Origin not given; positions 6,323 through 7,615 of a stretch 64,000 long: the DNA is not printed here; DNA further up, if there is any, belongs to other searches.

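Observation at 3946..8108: ComQXPA-like prenylated-peptide signalling module in a non-Bacillus-like context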

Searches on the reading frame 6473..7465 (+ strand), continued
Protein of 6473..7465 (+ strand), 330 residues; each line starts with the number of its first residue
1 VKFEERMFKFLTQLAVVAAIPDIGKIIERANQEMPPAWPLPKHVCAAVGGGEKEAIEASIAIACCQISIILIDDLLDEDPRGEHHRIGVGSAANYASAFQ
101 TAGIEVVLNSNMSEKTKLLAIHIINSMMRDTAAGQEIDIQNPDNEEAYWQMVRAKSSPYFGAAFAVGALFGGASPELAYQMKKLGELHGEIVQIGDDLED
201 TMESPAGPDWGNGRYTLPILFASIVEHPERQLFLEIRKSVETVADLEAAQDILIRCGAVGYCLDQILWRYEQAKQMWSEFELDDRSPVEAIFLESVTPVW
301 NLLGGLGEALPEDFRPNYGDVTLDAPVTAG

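Call 30: search_solved_structures(query=A1, max_evalue=0.001, show_alignments=4)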
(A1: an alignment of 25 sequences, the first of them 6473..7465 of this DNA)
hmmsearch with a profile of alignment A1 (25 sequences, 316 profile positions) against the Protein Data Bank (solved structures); distinct sequences matched with E-value up to 0.001: 120 (the best 60 are shown).
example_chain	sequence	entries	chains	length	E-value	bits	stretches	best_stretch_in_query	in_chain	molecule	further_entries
5jfq_A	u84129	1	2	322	3.2e-20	75.5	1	40-281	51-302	Geranylgeranyl Pyrophosphate Synthetase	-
1wy0_A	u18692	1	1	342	1.5e-17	66.8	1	42-239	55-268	geranylgeranyl pyrophosphate synthetase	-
9imq_A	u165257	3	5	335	2.5e-17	66.1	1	48-296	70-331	Nonaprenyl diphosphate synthase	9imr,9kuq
4jxy_A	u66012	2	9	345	8.5e-17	64.3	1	40-281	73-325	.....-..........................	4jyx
5ze6_A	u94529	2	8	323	2.2e-16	62.9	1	40-261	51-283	Octaprenyl diphosphate synthase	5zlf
3wjk_A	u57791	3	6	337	2.4e-16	62.8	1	40-261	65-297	Octaprenyl diphosphate synthase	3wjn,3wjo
3lmd_A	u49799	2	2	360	1e-15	60.8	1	52-283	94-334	Geranylgeranyl pyrophosphate synthase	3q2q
9ims_A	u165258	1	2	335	8e-15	57.8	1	58-296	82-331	Nonaprenyl diphosphate synthase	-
3oyr_A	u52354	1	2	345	1.2e-14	57.3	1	41-292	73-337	Trans-isoprenyl diphosphate synthase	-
3mzv_A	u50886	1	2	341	3.3e-14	55.8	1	16-300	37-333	Decaprenyl diphosphate synthase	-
3rmg_A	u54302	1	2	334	3.6e-14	55.7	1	39-279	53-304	Octaprenyl-diphosphate synthase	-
9v4g_A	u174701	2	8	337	4.2e-14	55.4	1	40-226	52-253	prenyltransferase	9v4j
5e8k_A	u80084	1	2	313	6.6e-14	54.8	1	39-220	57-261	Geranylgeranyl pyrophosphate synthase 10, mitochondrial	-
4jxn_A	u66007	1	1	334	1.6e-13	53.6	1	18-283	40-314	Octaprenyl-diphosphate synthase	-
5h9d_A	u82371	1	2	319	5.3e-13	51.8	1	51-253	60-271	Farnesyl pyrophosphate synthetase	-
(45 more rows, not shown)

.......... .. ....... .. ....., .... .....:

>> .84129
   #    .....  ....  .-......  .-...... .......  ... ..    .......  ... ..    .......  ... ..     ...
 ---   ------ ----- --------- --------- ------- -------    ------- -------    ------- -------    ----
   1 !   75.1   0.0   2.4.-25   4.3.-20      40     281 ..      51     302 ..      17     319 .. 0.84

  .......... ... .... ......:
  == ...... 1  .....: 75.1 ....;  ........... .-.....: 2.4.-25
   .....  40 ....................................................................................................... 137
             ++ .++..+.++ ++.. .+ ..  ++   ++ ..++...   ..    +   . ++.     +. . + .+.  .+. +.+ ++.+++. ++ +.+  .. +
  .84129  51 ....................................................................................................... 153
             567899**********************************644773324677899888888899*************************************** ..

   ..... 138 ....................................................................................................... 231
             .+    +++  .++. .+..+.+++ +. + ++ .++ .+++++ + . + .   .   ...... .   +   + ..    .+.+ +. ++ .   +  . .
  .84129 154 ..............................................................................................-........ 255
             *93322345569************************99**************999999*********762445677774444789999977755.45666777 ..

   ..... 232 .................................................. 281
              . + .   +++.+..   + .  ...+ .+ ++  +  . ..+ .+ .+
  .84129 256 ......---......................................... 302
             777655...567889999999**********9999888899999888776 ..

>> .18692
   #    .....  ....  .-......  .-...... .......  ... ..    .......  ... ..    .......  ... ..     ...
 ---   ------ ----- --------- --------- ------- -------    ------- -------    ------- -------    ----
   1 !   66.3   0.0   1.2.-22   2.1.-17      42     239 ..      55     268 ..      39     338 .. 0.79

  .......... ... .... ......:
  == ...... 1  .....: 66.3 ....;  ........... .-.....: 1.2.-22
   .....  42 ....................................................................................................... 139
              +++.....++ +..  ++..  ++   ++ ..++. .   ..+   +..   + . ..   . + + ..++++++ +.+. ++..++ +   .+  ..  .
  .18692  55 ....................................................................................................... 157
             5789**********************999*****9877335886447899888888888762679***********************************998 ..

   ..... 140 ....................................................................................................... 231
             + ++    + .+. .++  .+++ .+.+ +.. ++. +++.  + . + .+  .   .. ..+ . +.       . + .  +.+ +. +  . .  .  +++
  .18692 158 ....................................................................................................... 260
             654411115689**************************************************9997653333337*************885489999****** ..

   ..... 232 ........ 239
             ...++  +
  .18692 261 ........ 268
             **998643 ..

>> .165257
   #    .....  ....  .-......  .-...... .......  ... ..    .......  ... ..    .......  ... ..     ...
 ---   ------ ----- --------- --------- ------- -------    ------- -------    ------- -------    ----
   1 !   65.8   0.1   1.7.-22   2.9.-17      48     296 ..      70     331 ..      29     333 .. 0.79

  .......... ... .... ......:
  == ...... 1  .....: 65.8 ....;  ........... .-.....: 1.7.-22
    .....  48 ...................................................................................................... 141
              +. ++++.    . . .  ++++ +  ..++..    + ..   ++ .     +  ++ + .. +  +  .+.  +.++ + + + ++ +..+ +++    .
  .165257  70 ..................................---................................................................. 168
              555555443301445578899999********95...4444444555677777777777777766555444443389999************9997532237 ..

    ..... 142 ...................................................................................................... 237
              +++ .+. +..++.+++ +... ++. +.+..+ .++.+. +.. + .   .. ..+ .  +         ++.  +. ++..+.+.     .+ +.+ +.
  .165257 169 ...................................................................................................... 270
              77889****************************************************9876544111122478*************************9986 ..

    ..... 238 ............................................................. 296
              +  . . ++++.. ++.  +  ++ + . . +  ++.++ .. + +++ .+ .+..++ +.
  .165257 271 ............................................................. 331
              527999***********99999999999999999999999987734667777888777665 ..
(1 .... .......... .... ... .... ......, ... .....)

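Call 48: find_encoding_contigs(protein=P0001, flank=4000, max_places=8)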
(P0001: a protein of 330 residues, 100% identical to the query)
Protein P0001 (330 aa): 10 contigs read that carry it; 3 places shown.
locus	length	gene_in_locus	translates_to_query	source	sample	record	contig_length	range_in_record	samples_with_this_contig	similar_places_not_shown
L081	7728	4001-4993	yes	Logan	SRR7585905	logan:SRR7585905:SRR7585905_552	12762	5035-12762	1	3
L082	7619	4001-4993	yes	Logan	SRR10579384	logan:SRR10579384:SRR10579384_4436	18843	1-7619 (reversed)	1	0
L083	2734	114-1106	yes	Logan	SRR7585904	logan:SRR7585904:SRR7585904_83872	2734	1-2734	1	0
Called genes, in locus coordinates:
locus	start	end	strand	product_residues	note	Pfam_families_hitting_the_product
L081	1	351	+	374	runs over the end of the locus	PF00226:DnaJ, PF01556:DnaJ_C, PF00684:DnaJ_CXXCXGXG, PF27439:DnaJ_C_2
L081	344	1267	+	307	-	PF06325:PrmA, PF05175:MTS, PF02353:CMAS (faint), PF12847:Methyltransf_18 (weak), PF13847:Methyltransf_31, PF08241:Methyltransf_11 (weak), PF08242:Methyltransf_12 (weak), PF13649:Methyltransf_25, +2 more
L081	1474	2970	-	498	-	PF07730:HisKA_3 (faint), PF02518:HATPase_c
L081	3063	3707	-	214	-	-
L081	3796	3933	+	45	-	-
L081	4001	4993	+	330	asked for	PF00348:polyprenyl_synt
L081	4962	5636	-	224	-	PF00072:Response_reg, PF00196:GerE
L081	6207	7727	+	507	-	?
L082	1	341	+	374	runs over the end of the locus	PF00226:DnaJ, PF01556:DnaJ_C, PF00684:DnaJ_CXXCXGXG, PF27439:DnaJ_C_2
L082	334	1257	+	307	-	PF06325:PrmA, PF05175:MTS, PF02353:CMAS (faint), PF12847:Methyltransf_18 (weak), PF13847:Methyltransf_31, PF08241:Methyltransf_11 (weak), PF08242:Methyltransf_12 (weak), PF13649:Methyltransf_25, +2 more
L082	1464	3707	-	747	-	PF07730:HisKA_3 (faint), PF02518:HATPase_c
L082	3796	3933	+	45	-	-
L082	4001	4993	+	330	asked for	PF00348:polyprenyl_synt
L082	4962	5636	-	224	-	PF00072:Response_reg, PF00196:GerE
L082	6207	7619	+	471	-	?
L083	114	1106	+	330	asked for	PF00348:polyprenyl_synt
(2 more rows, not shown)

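Call 49: find_encoding_contigs(protein=P0002, flank=6000, max_places=3)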
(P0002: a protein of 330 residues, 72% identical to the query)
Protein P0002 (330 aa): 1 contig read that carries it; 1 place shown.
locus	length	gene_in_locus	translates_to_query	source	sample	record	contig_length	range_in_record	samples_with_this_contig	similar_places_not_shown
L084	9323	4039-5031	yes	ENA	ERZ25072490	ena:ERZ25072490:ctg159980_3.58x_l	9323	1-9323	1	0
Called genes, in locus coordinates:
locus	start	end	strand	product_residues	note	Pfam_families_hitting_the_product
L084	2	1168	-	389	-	?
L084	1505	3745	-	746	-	PF13185:GAF_2 (faint), PF07730:HisKA_3 (faint), PF02518:HATPase_c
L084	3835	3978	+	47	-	-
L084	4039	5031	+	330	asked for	PF00348:polyprenyl_synt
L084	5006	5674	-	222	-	PF00072:Response_reg, PF00196:GerE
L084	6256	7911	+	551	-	PF00920:ILVD_EDD_N, PF24877:ILV_EDD_C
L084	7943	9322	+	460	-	?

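Call 52: predict_structure(alignment_id=A1)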
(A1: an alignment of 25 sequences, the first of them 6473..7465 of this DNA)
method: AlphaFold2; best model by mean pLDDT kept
length: 330 residues; sequences in the alignment: 25
mean_pLDDT: 90.8   pTM: 0.88
mean pLDDT of the five models: 90.8, 90.5, 90.4, 89.8, 89.2
residues with pLDDT >= 90: 270; 70-90: 36; 50-70: 5; < 50: 19
segments of 3 or more residues with pLDDT < 50: 313-330
pLDDT, mean of each block of 10 residues (from residue 1): 92 95 94 91 98 96 98 93 95 98 98 98 99 96 96 98 99 98 98 94 81 91 97 92 90 95 96 94 94 92 75 39 33
secondary structure, 60 per line:
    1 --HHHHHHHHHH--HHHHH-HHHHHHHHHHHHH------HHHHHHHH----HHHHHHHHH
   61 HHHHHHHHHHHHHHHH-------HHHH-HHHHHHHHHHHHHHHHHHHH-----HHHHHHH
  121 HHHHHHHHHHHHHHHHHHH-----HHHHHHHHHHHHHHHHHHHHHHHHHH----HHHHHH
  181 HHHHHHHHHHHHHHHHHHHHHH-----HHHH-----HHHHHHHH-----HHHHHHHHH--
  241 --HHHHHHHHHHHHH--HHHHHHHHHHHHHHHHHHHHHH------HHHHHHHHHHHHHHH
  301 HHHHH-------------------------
elements in order: H3-12 H15-19 H21-33 H40-47 H52-76 H84-87 H89-108 H114-139 H145-170 H175-202 H208-211 H217-224 H230-238 H243-255 H258-279 H286-305

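Call 55: search_protein_families(library=pfam, proteins=[L082:1464-3707:-], max_evalue=0.1)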
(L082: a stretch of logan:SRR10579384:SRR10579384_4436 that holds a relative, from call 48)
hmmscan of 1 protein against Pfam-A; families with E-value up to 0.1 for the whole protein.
L082:1464-3707:- (747 aa): 6 families
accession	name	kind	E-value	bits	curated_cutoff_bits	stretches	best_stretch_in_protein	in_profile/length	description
PF02518.31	HATPase_c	-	1.2e-09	39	26.4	1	650-743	3-106/111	Histidine kinase-, DNA gyrase B-, and HSP90-like ATPase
PF07730.19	HisKA_3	-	1.5e-05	25.9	24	1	555-603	1-55/68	Histidine kinase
PF13185.12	GAF_2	-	6.9e-05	23.5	28.6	1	482-532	91-135/136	GAF domain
PF13492.12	GAF_3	-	0.0022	18.8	27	1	487-534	83-129/129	GAF domain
PF13581.12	HATPase_c_2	-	0.0038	17.7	27.4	1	657-701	36-85/127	Histidine kinase-like ATPase domain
PF01590.32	GAF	-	0.0057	17.6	22.4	1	488-532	91-133/133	GAF domain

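Call 56: fold_search(model_id=the predicted structure, library=pdb)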
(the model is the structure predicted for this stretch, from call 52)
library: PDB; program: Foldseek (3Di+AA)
matches with E <= 10: 750; with E <= 0.001: 520
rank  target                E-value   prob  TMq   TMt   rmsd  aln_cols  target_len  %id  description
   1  3nf2                  4.2e-09  1.00  0.71  0.69   3.0       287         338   20  Crystal structure of polyprenyl synthetase from Streptomyces coelicolor A3(2) (released 2010-08-04)
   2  9imr_B                6.7e-09  1.00  0.74  0.74   3.6       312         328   19  Crystal structure of geranylgeranyl pyrophosphate synthase Rv0562 from Mycobacterium tuberculosis in complex with IPP (released 2025-07-09)
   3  5jfq_A                9.4e-09  1.00  0.72  0.78   3.8       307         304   21  Geranylgeranyl Pyrophosphate Synthetase from archaeon Geoglobus acetivorans (released 2017-05-24)
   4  1wy0                  1.6e-08  1.00  0.73  0.74   3.4       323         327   21  Crystal structure of geranylgeranyl pyrophosphate synthetase from Pyrococcus horikoshii Ot3 (released 2006-02-14)
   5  9imr_A                2.0e-08  1.00  0.75  0.74   3.4       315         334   18  Crystal structure of geranylgeranyl pyrophosphate synthase Rv0562 from Mycobacterium tuberculosis in complex with IPP (released 2025-07-09)
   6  3n3d_A                4.5e-08  1.00  0.72  0.74   4.0       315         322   16  Crystal structure of geranylgeranyl pyrophosphate synthase from lactobacillus brevis atcc 367 (released 2010-06-02)
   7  3oyr_B                4.7e-08  1.00  0.73  0.73   3.8       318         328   21  Crystal structure of polyprenyl synthase from Caulobacter crescentus CB15 complexed with calcium and isoprenyl diphosp (released 2010-10-13)
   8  3mzv_B                5.1e-08  1.00  0.74  0.75   3.7       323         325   18  Crystal structure of a decaprenyl diphosphate synthase from Rhodobacter capsulatus (released 2010-06-09)
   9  3mzv_A                5.5e-08  1.00  0.64  0.68   7.0       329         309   19  Crystal structure of a decaprenyl diphosphate synthase from Rhodobacter capsulatus (released 2010-06-09)
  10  4gp2_B                6.3e-08  1.00  0.76  0.76   3.4       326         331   18  Crystal structure of ISOPRENOID SYNTHASE A3MSH1 (TARGET EFI-501992) from pyrobaculum calidifontis complexed with DMAPP (released 2012-10-10)
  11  8a73_A                6.5e-08  1.00  0.68  0.65   5.4       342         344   16  PcIDS1 in complex with Mn2+ and GPP (released 2023-05-31)
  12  4jyx_H                7.4e-08  1.00  0.76  0.79   3.1       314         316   18  Crystal structure of polyprenyl synthase PATL_3739 (TARGET EFI-509195) FROM PSEUDOALTEROMONAS ATLANTICA, COMPLEX WITH  (released 2013-04-10)
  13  3n3d_B                7.4e-08  1.00  0.68  0.71   4.7       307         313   15  Crystal structure of geranylgeranyl pyrophosphate synthase from lactobacillus brevis atcc 367 (released 2010-06-02)
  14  8a6v_A                8.1e-08  1.00  0.69  0.67   4.9       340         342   16  PcIDS1 in complex with Mg2+ and IPP (released 2023-05-31)
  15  9jr6_A                8.4e-08  1.00  0.75  0.76   2.9       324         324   19  Complex structure of OsSPS3 with Aclonifen (released 2025-12-17)
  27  5jfq_B                1.5e-07  1.00  0.72  0.78   3.4       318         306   20  Geranylgeranyl Pyrophosphate Synthetase from archaeon Geoglobus acetivorans (released 2017-05-24)
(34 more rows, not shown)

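Call 70: search_protein_representatives(alignment_id=A1)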
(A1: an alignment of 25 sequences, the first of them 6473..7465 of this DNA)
Query: 25 sequences, 316 profile positions. Proteins with E-value up to 0.001 (for the whole library): 15053; up to 1e-10: 2949; up to 1e-30: 256. The best 150 are listed.
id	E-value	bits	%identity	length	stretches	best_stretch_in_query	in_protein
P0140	3.6e-140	482.8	-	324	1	1-309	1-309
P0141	2.4e-123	427.6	-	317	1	1-309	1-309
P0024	1.4e-120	418.5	-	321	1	1-309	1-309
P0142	1.9e-115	401.6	-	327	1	5-314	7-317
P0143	4.4e-114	397.1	-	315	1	1-309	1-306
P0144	3.1e-113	394.3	-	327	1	6-311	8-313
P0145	1.2e-111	389.1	-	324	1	1-312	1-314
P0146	3.0e-111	387.8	-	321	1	3-309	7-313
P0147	1.3e-110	385.7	-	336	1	1-308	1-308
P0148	2.0e-110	385.1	-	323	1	5-313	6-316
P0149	3.4e-110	384.3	-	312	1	1-308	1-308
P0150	5.1e-110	383.8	-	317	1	1-310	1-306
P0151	4.9e-109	380.5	-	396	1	2-312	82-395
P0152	4.4e-107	374.1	-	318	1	3-309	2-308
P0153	3.1e-106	371.3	-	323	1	1-310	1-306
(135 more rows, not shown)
